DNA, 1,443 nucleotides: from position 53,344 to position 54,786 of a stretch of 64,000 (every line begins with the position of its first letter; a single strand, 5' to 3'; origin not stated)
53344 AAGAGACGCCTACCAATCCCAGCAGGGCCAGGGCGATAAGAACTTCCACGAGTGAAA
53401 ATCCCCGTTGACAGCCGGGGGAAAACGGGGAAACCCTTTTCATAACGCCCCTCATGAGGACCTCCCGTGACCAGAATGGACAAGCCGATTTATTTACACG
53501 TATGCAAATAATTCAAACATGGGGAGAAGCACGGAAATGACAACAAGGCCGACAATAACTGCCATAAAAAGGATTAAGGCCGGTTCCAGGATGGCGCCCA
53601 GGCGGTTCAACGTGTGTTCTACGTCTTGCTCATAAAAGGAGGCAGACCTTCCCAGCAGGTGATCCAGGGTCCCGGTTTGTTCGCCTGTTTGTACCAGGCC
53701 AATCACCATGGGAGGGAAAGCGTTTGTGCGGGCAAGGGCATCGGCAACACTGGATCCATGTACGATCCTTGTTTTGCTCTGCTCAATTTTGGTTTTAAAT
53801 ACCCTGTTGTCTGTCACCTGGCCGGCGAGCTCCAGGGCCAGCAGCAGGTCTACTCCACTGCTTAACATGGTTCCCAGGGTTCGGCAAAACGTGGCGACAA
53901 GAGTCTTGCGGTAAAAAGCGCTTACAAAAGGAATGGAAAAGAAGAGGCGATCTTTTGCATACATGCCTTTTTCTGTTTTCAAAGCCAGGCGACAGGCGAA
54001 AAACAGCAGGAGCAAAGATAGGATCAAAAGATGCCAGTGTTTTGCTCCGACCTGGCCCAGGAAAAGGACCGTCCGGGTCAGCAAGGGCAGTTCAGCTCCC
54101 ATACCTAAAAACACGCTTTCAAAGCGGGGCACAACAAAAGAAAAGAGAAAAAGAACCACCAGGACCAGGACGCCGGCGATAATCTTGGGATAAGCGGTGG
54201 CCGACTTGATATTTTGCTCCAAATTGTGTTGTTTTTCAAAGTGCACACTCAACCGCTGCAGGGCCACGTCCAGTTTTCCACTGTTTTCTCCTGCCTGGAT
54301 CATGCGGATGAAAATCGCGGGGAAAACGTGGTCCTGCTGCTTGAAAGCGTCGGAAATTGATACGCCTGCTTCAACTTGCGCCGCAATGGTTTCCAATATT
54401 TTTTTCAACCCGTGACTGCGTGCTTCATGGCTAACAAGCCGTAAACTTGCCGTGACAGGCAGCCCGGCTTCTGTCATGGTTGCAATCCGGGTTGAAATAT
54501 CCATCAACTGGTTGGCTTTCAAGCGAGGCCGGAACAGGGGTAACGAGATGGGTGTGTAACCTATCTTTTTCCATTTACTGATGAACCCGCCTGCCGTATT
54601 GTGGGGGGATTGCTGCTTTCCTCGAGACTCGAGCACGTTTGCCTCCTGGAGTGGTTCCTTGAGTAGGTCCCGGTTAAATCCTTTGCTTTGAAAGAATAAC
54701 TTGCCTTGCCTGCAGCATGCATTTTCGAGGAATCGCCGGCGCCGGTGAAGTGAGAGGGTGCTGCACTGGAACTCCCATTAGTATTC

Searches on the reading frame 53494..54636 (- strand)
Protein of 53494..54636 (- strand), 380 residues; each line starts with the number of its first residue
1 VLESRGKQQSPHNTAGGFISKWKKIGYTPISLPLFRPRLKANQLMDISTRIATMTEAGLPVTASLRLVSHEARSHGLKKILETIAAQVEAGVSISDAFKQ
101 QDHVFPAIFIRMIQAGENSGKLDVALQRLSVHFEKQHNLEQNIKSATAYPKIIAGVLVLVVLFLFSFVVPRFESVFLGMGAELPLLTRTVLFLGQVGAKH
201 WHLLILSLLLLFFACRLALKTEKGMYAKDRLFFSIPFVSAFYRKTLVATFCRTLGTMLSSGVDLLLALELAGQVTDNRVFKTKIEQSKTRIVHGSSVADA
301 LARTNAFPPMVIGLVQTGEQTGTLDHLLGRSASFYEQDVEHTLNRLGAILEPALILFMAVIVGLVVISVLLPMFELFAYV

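Call 34: search_protein_families(library=pfam, proteins=[window:53494-54636:-], max_evalue=1e-8)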
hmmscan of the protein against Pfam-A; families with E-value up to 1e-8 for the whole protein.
window:53494-54636:- (380 aa): 1 family
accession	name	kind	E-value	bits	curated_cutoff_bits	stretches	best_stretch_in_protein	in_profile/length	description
PF00482.28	T2SSF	-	4.5e-62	208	25.2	2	49-170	3-125/125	Type II secretion system (T2SS), protein F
